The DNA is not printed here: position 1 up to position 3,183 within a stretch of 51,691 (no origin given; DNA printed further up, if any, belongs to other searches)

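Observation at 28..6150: Two tandem, full-length tail-sheath paralogs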

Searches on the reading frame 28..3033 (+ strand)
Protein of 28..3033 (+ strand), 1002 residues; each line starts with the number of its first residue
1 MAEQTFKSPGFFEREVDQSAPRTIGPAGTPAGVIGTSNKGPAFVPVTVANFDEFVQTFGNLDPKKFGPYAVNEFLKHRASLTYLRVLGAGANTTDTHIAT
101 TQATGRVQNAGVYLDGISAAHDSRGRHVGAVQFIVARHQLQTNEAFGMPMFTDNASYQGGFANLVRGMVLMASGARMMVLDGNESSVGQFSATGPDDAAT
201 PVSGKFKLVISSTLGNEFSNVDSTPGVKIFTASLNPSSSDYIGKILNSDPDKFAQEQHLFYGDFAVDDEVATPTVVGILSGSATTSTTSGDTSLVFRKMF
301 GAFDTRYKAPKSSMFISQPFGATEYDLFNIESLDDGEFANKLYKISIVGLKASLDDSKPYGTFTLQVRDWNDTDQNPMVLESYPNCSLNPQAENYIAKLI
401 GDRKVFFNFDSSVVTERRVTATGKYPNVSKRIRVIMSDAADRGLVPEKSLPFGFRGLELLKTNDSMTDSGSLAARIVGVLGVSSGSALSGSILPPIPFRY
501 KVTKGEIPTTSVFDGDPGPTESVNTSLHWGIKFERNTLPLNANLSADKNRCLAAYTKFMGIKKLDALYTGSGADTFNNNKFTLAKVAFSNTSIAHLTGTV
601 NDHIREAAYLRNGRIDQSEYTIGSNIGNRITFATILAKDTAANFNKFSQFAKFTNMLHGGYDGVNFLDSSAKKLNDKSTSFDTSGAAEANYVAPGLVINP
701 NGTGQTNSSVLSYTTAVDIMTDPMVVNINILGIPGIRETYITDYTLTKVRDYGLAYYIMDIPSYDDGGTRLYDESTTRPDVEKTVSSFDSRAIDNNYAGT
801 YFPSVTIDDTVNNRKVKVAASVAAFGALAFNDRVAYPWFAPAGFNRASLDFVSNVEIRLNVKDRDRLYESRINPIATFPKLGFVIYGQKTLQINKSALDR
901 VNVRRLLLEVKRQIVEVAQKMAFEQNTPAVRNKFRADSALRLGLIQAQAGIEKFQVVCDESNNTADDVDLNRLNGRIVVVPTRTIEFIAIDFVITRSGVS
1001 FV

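Call 4: search_protein_families(library=pfam, proteins=[window:28-3033:+], max_evalue=0.01)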
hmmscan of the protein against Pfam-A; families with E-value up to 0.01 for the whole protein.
window:28-3033:+ (1002 aa): 3 families
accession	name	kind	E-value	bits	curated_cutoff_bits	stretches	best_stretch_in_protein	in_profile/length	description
PF17482.7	Phage_sheath_1C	-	6.8e-07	29.7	26.9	1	896-995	4-104/104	Phage tail sheath C-terminal domain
PF04984.19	Phage_sheath_1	-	0.0014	18.9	31.4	1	795-890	85-167/168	Phage tail sheath protein subtilisin-like domain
PF18813.6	PBECR4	-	0.0064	17.3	27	0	580-707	27-141/188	phage-Barnase-EndoU-ColicinE5/D-RelE like nuclease4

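Call 5: search_protein_families(library=phrogs, proteins=[window:28-3033:+], max_evalue=0.001)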
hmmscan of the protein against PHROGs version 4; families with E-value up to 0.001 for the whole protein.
window:28-3033:+ (1002 aa): 6 families
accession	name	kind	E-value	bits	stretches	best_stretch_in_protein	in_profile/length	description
phrog_23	-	tail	1.6e-54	186.5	2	623-1001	141-469/496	tail sheath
phrog_10581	-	tail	2e-45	156.5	1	755-995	662-910/915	tail sheath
phrog_17610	-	tail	9.4e-22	77.7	1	792-998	901-1110/1135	tail sheath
phrog_34521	-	tail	6.6e-13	48.4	1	848-969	803-925/962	tail sheath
phrog_15814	-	unknown function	3e-06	26.5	1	812-990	533-720/738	-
phrog_19666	-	tail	3.9e-06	26.5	1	792-927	785-919/985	tail sheath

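Call 7: search_dna_similar(query=window:28-3033:+, collection=phages, mode=protein, max_rows=40)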
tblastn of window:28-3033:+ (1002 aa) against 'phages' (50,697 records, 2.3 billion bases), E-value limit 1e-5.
Records with a match: 2682; places in all: 2745; records where one place covers at least 80% of the query: 0.
Best place of each record, by identity: <60% 2682.
By first word of the organism name: Escherichia 668; Synechococcus 379; Klebsiella 331; Salmonella 203; Vibrio 140; Shigella 89; Aeromonas 80; Acinetobacter 71; Erwinia 68; Cyanophage 61; and 66 more.
By host as written in the record: - 471; Escherichia coli 278; Klebsiella pneumoniae 115; Synechococcus 107; Erwinia amylovora 46; Escherichia coli O157:H7 38; Synechococcus sp. 38; Salmonella enterica 29; and 605 more.
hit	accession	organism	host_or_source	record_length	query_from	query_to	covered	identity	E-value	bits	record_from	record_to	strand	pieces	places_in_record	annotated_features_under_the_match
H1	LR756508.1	uncultured phage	metagenomic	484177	230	1001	53%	33.1%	5e-41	248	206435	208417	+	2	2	record has no annotation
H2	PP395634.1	Microcystis phage Mel-JY01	Microcystis elabens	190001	1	1001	44%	39.0%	3e-51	266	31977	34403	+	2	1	tail sheath C-terminal domain containing protein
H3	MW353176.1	Flavobacterium phage vB_FspM_immuto_3-5A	Flavobacterium sp. LMO8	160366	713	1002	29%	37.2%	2e-44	182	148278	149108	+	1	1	tail sheath protein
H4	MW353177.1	Flavobacterium phage vB_FspM_immuto_13-6C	Flavobacterium sp. LMO8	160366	713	1002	29%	37.2%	2e-44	182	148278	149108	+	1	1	tail sheath protein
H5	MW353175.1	Flavobacterium phage vB_FspM_immuto_2-6A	Flavobacterium sp. LMO8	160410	713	1002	29%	37.2%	2e-44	182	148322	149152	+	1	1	tail sheath protein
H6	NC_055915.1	Flavobacterium phage vB_FspM_immuto_2-6A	Flavobacterium sp. LMO8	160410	713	1002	29%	37.2%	2e-44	182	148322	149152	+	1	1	tail sheath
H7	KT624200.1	Bacillus phage SP-15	Bacillus subtilis W-23-S(r); Bacillus ...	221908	722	1001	28%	34.0%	1e-33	147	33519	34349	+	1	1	tail sheath protein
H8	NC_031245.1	Bacillus phage SP-15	Bacillus subtilis W-23-S(r); Bacillus ...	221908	722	1001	28%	34.0%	1e-33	147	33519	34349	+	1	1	tail sheath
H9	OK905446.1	Vibrio phage VS1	Vibrio splendidus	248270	681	1001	32%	29.6%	2e-30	137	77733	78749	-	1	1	record has no annotation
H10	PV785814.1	Vibrio phage QD01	Vibrio natriegens Vmax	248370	681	1001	32%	29.6%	2e-30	137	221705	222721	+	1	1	tail sheath protein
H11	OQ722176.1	Vibrio phage vB_VspM_VS2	Vibrio splendidus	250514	681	1001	32%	29.6%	2e-30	137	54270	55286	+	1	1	record has no annotation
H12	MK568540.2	Vibrio phage Va3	Vibrio alginolyticus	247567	681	1001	32%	29.1%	7e-30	135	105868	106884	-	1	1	tail sheath protein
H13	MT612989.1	Vibrio phage vB_ValM_R11Z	Vibrio alginolyticus NBRC 15630 = ATCC ...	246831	681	1001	32%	29.1%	7e-30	135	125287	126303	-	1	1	tail sheath protein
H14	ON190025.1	Vibrio phage PVA23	Vibrio sp.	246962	681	1001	32%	29.1%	7e-30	135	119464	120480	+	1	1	tail sheath protein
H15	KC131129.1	Vibrio phage VH7D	Vibrio harveyi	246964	681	1001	32%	29.1%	7e-30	135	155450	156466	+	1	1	tail sheath protein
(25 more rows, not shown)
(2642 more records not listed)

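Call 11: find_homologous_proteins(query=window:28-3033:+, max_evalue=1e-10)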
Query window:28-3033:+ (1002 aa): 2526 proteins with E <= 1e-10 among 8000 candidates; the best 120 are listed.
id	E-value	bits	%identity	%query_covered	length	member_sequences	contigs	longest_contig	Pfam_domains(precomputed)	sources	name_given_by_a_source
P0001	0.0e+0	2241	100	100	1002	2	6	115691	PF17482.8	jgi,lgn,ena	jgi:hypothetical protein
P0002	0.0e+0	2162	95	100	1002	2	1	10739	PF17482.8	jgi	jgi:hypothetical protein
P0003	0.0e+0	2137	100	96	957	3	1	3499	PF17482.8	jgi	jgi:hypothetical protein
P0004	0.0e+0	1814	78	100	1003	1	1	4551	PF17482.8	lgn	-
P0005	0.0e+0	1802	77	100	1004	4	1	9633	-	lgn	-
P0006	0.0e+0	1801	77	100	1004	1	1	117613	-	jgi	jgi:hypothetical protein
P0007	0.0e+0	1797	77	100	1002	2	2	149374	-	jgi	-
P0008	0.0e+0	1794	77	100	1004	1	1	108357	-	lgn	-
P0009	0.0e+0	1790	76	100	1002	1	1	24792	-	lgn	-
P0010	0.0e+0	1783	77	100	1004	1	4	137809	-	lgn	-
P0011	0.0e+0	1766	76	100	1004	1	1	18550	-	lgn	-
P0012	0.0e+0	1766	76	100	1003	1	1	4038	-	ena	-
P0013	0.0e+0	1765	76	100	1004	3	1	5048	-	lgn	-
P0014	0.0e+0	1758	75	100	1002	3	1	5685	-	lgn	-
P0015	0.0e+0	1757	76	100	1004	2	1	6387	PF17482.8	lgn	-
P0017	0.0e+0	1751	75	100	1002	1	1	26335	-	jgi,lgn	jgi:nicotinamidase-related amidase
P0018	0.0e+0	1750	75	100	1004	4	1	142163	PF17482.8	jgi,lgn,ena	-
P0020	0.0e+0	1745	75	100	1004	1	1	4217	PF17482.8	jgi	jgi:hypothetical protein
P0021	0.0e+0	1744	75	100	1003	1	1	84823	PF17482.8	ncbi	-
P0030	0.0e+0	1711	73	100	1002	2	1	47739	-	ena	-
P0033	0.0e+0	1682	72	100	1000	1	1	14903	PF17482.8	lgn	-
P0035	0.0e+0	1680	72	100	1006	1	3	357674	PF17482.8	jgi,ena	jgi:hypothetical protein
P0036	0.0e+0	1678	73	100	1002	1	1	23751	-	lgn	-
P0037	0.0e+0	1677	72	100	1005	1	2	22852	PF17482.8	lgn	-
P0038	0.0e+0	1677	73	100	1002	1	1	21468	-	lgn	-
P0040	0.0e+0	1670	72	100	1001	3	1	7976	PF04984.20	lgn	-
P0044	0.0e+0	1659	72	100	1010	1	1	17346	PF04984.20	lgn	-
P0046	0.0e+0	1644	72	100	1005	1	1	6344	PF04984.20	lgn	-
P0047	0.0e+0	1638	70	100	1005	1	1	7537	PF04984.20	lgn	-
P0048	0.0e+0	1637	71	100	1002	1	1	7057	PF17482.8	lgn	-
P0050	0.0e+0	1631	70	100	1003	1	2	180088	PF17482.8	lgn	-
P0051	0.0e+0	1630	71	100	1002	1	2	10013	-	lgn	-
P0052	0.0e+0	1624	70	100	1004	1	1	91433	PF04984.20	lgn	-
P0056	0.0e+0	1614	69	100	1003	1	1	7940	PF04984.20,PF17482.8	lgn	-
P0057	0.0e+0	1602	69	100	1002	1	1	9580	-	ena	-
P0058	0.0e+0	1598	69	100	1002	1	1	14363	-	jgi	jgi:hypothetical protein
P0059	0.0e+0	1598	69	100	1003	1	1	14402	PF04984.20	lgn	-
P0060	0.0e+0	1595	69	100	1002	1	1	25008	-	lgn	-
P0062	0.0e+0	1583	68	100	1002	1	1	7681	-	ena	-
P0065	0.0e+0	1576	68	100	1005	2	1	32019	PF04984.20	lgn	-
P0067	0.0e+0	1570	68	100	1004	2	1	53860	PF04984.20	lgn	-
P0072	0.0e+0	1558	68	100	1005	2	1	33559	PF04984.20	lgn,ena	-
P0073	0.0e+0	1554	67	100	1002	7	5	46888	-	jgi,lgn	jgi:hypothetical protein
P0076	0.0e+0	1551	67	100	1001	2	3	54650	PF04984.20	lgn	-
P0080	0.0e+0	1545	68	100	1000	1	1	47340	PF17482.8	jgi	jgi:hypothetical protein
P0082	0.0e+0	1537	68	100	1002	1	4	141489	PF17482.8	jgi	jgi:hypothetical protein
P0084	0.0e+0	1530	67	100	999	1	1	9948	PF17482.8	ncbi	-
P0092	0.0e+0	1506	65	100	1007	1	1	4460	PF17482.8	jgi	-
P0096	0.0e+0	1501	65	100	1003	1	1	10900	PF04984.20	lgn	-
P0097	0.0e+0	1499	65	100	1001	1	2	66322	PF17482.8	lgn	-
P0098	0.0e+0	1489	65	100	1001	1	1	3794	PF17482.8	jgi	-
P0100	0.0e+0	1482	65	100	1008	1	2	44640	PF04984.20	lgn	-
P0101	0.0e+0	1482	66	100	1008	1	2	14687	PF04984.20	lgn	-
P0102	0.0e+0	1480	65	100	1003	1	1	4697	PF04984.20,PF17482.8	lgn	-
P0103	0.0e+0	1480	66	100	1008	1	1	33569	PF04984.20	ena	-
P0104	0.0e+0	1480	65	100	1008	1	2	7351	PF04984.20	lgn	-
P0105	0.0e+0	1480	66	100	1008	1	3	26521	PF04984.20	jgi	jgi:hypothetical protein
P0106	0.0e+0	1479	66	100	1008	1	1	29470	PF04984.20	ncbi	-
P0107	0.0e+0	1478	64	100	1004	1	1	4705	PF04984.20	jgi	jgi:hypothetical protein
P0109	0.0e+0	1472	64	100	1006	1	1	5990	PF04984.20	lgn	-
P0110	0.0e+0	1470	65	100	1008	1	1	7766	PF04984.20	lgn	-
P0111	0.0e+0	1468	64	100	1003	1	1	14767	PF04984.20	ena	-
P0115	0.0e+0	1463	65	100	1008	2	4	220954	PF04984.20,PF17482.8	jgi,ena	-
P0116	0.0e+0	1462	65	100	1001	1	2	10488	PF17482.8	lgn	-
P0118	0.0e+0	1460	64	100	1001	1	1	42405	PF17482.8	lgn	-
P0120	0.0e+0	1457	63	100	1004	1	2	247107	PF04984.20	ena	-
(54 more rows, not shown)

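Call 12: find_encoding_contigs(protein=P0001, flank=10000, max_places=4)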
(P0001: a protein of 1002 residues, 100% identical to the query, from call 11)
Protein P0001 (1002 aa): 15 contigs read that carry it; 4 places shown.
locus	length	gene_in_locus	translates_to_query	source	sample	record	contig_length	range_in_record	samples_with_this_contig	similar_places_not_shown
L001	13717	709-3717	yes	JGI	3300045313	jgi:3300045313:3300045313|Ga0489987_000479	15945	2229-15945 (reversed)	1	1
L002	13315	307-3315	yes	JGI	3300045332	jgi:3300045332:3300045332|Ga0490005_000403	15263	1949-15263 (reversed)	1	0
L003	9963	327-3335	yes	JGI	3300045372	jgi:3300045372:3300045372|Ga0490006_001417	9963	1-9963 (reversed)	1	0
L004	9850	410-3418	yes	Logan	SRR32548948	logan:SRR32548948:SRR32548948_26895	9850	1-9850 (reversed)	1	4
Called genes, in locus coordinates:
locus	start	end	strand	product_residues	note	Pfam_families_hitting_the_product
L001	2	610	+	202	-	?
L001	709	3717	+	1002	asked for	PF17482:Phage_sheath_1C (weak)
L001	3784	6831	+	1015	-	PF17482:Phage_sheath_1C (faint)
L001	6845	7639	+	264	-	PF01541:GIY-YIG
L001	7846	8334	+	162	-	PF06841:Phage_T4_gp19 (faint)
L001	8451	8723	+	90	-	-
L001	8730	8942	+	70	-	-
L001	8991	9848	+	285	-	PF12322:T4_baseplate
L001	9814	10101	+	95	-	-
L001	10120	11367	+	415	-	-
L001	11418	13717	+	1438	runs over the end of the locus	-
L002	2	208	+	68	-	?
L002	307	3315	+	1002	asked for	PF17482:Phage_sheath_1C (weak)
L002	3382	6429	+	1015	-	PF17482:Phage_sheath_1C (faint)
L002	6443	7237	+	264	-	PF01541:GIY-YIG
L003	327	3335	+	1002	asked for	PF17482:Phage_sheath_1C (weak)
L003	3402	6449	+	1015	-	PF17482:Phage_sheath_1C (faint)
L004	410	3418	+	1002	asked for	PF17482:Phage_sheath_1C (weak)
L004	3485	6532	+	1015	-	PF17482:Phage_sheath_1C (faint)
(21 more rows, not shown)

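Call 13: find_encoding_contigs(protein=P0035, flank=10000, max_places=3)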
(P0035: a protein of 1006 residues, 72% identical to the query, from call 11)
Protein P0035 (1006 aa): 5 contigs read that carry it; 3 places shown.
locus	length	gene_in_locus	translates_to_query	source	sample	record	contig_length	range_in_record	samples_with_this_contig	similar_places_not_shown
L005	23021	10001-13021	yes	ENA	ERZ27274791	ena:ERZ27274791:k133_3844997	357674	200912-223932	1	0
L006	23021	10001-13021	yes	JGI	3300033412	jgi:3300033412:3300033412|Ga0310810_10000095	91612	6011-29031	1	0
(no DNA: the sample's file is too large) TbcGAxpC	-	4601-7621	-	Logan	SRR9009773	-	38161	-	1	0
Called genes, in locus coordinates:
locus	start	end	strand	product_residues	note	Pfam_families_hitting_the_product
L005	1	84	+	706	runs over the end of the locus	-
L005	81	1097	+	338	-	-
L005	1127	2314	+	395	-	-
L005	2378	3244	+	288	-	PF01734:Patatin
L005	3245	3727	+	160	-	-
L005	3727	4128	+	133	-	-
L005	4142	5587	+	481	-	-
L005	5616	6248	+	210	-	-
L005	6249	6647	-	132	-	-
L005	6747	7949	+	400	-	PF26809:Phage_T4_gp13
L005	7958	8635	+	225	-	-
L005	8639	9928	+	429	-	PF16724:T4-gp15_tss (faint)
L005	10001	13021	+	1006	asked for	PF17482:Phage_sheath_1C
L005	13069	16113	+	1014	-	PF17482:Phage_sheath_1C (weak)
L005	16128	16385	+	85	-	-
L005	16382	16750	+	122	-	-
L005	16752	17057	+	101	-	-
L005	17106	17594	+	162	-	-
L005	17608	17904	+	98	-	-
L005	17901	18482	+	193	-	-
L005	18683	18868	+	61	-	-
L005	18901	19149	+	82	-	-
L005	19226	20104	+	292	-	PF12322:T4_baseplate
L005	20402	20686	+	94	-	-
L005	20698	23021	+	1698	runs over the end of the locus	-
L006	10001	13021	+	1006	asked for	PF17482:Phage_sheath_1C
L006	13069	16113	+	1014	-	PF17482:Phage_sheath_1C (weak)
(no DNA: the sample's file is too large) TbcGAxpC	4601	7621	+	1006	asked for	PF17482:Phage_sheath_1C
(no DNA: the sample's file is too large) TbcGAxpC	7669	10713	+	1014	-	PF17482:Phage_sheath_1C (weak)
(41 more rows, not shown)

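Call 24: get_annotated_region(hit=H1, flank=12000)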
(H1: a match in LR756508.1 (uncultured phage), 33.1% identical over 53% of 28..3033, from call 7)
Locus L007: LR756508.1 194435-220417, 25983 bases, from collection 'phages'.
description: uncultured phage genome assembly, chromosome: 1.
organism: uncultured phage (NCBI taxid 278008)
taxonomy: Viruses; environmental samples
host: -; source: metagenomic; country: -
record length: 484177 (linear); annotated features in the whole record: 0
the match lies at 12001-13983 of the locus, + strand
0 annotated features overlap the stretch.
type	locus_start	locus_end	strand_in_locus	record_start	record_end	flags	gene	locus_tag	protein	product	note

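Call 25: get_annotated_region(hit=H2, flank=8000)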
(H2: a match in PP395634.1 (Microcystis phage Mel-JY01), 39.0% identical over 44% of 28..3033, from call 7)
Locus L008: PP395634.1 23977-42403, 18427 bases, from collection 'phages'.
description: Microcystis phage Mel-JY01, complete genome.
organism: Microcystis phage Mel-JY01 (NCBI taxid 3126653)
taxonomy: Viruses; Duplodnaviria; Heunggongvirae; Uroviricota; Caudoviricetes
host: Microcystis elabens; source: -; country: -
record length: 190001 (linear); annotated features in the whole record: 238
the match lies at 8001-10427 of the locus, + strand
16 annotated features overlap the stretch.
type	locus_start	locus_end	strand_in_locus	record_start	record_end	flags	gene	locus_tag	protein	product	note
CDS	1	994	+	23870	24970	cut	-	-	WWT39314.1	hypothetical protein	-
CDS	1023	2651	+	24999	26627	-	-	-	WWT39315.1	capsid protein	T4-like bacteriophage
CDS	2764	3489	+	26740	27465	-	-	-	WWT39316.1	hypothetical protein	-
CDS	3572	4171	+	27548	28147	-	-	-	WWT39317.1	hypothetical protein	-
CDS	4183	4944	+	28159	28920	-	-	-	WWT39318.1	putative ATPase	phosphate starvation-inducible protein PhoH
CDS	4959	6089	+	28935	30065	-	-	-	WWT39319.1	hypothetical protein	-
CDS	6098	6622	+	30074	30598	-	-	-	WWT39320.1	hypothetical protein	-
CDS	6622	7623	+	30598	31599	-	-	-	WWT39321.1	hypothetical protein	-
CDS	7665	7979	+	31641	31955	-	-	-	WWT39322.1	hypothetical protein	-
CDS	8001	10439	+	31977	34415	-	-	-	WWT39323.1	tail sheath C-terminal domain containing protein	-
CDS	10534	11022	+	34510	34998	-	-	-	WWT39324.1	tail tube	Gp19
CDS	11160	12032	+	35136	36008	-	-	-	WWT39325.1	hypothetical protein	-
CDS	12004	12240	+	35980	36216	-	-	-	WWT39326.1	hypothetical protein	-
CDS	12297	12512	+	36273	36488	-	-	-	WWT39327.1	hypothetical protein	-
CDS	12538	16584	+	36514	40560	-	-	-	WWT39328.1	hypothetical protein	-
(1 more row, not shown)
